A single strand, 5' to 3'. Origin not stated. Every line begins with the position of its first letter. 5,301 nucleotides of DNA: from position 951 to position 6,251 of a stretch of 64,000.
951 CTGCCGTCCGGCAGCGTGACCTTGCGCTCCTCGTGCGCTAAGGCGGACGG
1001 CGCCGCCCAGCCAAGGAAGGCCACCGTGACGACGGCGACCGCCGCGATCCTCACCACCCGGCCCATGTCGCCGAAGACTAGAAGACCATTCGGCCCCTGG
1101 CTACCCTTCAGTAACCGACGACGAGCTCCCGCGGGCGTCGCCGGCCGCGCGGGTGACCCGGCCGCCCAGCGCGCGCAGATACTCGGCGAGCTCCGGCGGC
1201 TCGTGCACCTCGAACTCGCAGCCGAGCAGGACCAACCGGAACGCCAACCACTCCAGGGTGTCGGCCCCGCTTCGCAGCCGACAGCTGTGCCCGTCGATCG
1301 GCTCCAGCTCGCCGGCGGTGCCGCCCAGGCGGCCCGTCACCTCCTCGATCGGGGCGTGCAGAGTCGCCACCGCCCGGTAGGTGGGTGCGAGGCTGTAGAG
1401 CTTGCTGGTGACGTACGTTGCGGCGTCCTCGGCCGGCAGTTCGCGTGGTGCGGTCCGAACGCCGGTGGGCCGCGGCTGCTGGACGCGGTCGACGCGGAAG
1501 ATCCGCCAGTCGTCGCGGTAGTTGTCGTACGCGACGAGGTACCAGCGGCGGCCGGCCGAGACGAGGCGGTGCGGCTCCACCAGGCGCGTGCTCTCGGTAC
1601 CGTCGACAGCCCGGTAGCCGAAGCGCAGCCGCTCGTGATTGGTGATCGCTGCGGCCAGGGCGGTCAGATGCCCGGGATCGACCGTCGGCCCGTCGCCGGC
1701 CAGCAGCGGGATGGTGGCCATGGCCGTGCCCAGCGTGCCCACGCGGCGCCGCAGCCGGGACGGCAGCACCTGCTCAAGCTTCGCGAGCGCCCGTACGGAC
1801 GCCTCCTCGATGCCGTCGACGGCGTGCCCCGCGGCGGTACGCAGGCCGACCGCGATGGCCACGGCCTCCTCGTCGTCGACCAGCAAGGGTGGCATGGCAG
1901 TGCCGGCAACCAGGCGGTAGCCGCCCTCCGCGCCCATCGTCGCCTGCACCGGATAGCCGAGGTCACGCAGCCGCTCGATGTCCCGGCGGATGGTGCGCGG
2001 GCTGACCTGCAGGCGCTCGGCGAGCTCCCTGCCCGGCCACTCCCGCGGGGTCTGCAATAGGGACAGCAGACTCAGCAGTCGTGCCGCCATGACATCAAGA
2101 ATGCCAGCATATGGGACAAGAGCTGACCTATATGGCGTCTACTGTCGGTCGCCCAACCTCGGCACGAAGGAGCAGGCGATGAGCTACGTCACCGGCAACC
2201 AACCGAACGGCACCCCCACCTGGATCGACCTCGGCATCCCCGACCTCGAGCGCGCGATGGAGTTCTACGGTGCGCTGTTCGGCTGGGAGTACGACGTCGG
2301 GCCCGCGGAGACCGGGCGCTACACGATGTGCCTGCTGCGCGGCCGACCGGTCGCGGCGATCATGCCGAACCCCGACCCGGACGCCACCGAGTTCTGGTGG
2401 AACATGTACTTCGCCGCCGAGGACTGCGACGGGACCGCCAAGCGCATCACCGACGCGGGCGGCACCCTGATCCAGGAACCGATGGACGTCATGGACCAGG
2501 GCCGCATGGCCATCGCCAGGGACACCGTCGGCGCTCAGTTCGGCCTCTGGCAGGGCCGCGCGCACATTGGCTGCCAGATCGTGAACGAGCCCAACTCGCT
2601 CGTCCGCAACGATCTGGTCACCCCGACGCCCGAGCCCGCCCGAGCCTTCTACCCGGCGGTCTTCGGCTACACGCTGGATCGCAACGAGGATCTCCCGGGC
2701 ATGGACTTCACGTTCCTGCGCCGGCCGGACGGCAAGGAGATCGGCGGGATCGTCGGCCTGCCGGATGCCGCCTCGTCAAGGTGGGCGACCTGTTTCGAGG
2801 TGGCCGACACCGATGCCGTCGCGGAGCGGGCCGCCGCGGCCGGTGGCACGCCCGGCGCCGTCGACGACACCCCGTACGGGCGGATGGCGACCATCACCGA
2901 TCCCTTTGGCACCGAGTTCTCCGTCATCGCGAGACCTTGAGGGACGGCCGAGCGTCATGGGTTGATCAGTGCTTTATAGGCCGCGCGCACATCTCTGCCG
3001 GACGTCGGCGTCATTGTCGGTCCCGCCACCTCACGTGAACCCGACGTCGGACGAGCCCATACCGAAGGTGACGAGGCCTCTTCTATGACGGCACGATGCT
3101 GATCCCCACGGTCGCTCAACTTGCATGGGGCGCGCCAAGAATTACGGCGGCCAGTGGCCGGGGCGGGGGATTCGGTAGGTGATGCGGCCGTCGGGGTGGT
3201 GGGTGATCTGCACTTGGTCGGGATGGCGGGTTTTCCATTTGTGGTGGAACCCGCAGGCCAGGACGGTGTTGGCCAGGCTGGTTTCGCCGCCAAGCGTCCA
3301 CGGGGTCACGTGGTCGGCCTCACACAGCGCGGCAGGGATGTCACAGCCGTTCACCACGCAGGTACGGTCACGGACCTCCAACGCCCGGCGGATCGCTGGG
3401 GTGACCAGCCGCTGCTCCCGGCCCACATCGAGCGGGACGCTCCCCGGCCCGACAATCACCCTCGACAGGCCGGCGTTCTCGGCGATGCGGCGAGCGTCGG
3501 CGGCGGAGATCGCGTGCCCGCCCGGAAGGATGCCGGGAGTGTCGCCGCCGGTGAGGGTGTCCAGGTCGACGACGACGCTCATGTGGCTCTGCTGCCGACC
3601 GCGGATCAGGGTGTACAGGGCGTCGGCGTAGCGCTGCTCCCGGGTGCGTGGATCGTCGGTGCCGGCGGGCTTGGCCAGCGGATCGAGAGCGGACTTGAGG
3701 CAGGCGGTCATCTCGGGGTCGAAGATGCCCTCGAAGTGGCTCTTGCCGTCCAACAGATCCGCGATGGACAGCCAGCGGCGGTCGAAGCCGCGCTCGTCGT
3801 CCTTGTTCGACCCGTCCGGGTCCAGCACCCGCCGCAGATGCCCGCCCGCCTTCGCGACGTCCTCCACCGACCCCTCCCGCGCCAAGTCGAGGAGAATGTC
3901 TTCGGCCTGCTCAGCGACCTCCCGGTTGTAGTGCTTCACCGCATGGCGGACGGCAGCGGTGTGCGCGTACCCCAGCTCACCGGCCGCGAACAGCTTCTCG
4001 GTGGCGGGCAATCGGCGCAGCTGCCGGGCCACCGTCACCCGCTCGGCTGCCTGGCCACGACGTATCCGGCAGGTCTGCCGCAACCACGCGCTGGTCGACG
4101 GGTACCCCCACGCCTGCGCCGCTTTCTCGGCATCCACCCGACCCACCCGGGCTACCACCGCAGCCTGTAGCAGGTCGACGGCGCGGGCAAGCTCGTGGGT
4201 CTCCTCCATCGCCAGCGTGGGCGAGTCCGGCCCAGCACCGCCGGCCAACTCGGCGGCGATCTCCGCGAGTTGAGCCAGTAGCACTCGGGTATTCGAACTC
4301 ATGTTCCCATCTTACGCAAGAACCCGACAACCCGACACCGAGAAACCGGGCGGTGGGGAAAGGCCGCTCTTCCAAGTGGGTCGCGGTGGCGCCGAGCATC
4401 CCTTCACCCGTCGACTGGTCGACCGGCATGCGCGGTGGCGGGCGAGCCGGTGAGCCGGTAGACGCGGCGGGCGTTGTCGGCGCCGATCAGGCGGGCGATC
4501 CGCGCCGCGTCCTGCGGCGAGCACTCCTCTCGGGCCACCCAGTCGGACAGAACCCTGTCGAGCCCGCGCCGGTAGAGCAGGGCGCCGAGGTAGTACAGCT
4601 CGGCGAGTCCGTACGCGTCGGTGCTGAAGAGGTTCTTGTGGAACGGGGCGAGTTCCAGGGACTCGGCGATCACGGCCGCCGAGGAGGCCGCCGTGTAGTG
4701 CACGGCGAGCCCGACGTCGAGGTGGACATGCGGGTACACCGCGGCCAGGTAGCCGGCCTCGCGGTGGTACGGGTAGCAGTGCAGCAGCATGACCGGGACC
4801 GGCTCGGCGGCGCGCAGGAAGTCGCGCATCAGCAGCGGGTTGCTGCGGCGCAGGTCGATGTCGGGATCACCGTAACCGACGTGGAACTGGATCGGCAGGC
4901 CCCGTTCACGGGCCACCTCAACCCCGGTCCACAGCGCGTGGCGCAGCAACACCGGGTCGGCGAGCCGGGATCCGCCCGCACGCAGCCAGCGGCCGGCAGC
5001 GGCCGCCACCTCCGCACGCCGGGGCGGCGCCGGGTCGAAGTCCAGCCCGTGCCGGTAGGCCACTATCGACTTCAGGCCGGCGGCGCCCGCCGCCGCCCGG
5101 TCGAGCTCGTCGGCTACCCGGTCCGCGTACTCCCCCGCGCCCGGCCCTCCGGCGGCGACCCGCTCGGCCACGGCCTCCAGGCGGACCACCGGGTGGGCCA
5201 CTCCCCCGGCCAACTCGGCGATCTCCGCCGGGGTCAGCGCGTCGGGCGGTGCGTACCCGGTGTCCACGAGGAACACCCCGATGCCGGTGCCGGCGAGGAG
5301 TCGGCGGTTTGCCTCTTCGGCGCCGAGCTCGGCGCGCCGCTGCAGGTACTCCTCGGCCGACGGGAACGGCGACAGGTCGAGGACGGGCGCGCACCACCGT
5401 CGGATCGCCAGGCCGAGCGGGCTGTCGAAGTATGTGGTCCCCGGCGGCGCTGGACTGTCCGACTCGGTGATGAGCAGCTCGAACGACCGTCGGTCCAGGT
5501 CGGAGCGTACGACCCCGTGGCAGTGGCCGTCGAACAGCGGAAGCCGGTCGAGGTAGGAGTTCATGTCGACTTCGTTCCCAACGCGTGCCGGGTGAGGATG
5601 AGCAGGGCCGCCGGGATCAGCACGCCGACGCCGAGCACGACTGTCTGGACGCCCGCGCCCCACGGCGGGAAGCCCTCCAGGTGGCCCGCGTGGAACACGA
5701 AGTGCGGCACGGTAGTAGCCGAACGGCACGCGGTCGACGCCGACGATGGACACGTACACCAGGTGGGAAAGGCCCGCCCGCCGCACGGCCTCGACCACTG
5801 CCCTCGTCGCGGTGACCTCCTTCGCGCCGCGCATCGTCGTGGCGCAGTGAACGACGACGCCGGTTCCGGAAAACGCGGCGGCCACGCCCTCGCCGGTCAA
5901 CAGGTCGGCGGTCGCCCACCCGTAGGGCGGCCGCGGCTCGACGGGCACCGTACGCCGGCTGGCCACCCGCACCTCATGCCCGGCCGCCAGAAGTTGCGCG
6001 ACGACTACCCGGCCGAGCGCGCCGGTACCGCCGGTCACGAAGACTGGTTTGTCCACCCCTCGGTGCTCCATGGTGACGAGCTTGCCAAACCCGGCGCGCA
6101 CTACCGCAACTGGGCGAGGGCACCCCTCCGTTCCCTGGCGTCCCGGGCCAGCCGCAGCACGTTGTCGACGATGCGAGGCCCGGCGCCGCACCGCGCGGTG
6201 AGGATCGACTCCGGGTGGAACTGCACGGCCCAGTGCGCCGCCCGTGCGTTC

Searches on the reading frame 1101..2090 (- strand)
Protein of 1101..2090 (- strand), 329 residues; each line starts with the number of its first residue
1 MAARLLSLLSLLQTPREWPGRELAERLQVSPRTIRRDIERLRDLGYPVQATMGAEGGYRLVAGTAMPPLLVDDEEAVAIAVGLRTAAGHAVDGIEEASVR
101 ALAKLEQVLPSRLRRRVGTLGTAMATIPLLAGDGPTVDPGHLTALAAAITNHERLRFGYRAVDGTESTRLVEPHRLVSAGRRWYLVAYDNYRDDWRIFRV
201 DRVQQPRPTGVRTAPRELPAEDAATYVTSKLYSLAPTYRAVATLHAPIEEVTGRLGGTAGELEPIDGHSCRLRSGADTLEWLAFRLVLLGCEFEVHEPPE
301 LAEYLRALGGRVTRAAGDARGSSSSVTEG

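Call 61: search_protein_families(library=pfam, proteins=[window:1101-2090:-], max_evalue=0.0001)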
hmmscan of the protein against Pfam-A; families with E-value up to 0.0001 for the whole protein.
window:1101-2090:- (329 aa): 6 families
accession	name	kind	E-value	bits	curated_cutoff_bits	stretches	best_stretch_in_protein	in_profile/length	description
PF13280.12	WYL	-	1.8e-23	82.8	21.8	1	141-207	2-69/70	WYL domain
PF08279.18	HTH_11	-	6.7e-16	58.4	25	1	4-59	1-55/55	HTH domain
PF19187.6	HTH_PafC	-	1.1e-06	28.9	32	0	3-49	4-50/115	PafC helix-turn-helix domain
PF25583.1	WCX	-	4e-06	27.5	23.9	1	237-309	2-72/76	WCX domain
PF08220.18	HTH_DeoR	-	5.4e-06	26.5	21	1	8-45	5-42/57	DeoR-like helix-turn-helix domain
PF02082.26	Rrf2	-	2.5e-05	24.9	30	1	2-61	8-66/132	Iron-dependent Transcriptional regulator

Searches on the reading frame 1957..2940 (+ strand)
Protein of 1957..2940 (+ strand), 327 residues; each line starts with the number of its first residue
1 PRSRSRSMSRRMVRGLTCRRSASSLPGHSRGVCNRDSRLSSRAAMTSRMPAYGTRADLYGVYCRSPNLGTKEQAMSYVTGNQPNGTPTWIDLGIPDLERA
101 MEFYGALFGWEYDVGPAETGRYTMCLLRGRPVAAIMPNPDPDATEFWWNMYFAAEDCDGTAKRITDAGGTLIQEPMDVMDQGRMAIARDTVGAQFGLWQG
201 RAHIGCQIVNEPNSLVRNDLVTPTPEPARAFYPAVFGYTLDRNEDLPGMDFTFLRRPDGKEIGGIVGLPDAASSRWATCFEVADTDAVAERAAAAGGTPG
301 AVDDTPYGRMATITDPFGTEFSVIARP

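Call 80: search_protein_families(library=pfam, proteins=[window:1957-2940:+], max_evalue=0.001)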
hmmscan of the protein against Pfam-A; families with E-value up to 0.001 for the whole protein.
window:1957-2940:+ (327 aa): 4 families
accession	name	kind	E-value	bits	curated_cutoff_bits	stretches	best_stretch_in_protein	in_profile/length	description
PF00903.31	Glyoxalase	-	3e-17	63.6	20.6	2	89-194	4-118/121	Glyoxalase/Bleomycin resistance protein/Dioxygenase superfamily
PF18029.7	Glyoxalase_6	-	6.6e-16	59.3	23.6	2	222-324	6-106/106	Glyoxalase-like domain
PF22677.2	Ble-like_N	-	2.1e-07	31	24.5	0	88-111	3-26/41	Bleomycin resistance protein-like N-terminal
PF13669.12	Glyoxalase_4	-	5.5e-06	27.1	27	0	92-177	5-99/109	Glyoxalase/Bleomycin resistance protein/Dioxygenase superfamily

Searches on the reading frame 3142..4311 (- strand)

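Call 7: search_protein_families(library=pfam, proteins=[window:3142-4311:-], max_evalue=0.0001)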
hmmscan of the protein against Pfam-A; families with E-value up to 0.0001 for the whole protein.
window:3142-4311:- (389 aa): 1 family
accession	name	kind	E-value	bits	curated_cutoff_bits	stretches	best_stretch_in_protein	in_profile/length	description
PF02720.22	DUF222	-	1.8e-37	129.8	24.4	1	36-315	5-306/306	Domain of unknown function (DUF222)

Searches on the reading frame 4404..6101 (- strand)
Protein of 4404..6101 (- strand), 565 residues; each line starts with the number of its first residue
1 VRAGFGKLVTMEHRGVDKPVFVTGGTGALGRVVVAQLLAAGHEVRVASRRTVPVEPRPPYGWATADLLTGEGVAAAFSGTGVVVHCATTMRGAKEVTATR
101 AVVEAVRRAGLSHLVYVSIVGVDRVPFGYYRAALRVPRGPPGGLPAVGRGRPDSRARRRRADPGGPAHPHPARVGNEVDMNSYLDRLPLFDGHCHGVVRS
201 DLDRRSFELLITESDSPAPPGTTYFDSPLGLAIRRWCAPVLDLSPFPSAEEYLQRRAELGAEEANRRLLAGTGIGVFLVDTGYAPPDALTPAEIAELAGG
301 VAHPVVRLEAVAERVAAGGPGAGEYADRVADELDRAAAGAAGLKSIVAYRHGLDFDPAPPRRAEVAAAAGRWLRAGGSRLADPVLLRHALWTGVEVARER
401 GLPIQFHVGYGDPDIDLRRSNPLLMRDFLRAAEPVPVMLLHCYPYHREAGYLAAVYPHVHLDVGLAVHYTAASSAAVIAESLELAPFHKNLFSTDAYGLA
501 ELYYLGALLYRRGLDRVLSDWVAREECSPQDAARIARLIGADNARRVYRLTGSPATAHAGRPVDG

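Call 61: search_protein_families(library=pfam, proteins=[window:4404-6101:-], max_evalue=0.0001)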
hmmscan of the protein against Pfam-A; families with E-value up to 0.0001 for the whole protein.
window:4404-6101:- (565 aa): 5 families
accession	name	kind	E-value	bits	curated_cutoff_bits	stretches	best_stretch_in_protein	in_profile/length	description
PF04909.20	Amidohydro_2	-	7.4e-19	69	26.4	1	311-550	76-289/289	Amidohydrolase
PF13460.12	NAD_binding_10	-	7.7e-13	49.1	27.2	1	24-125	1-105/184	NAD(P)H-binding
PF01370.27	Epimerase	-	7.4e-09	35.8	20.9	1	20-118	1-114/240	NAD dependent epimerase/dehydratase family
PF05368.20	NmrA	-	4.3e-08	33.5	27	1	18-120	3-108/298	NmrA-like family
PF01073.25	3Beta_HSD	-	1.1e-05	25.1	22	1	22-122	2-119/280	3-beta hydroxysteroid dehydrogenase/isomerase family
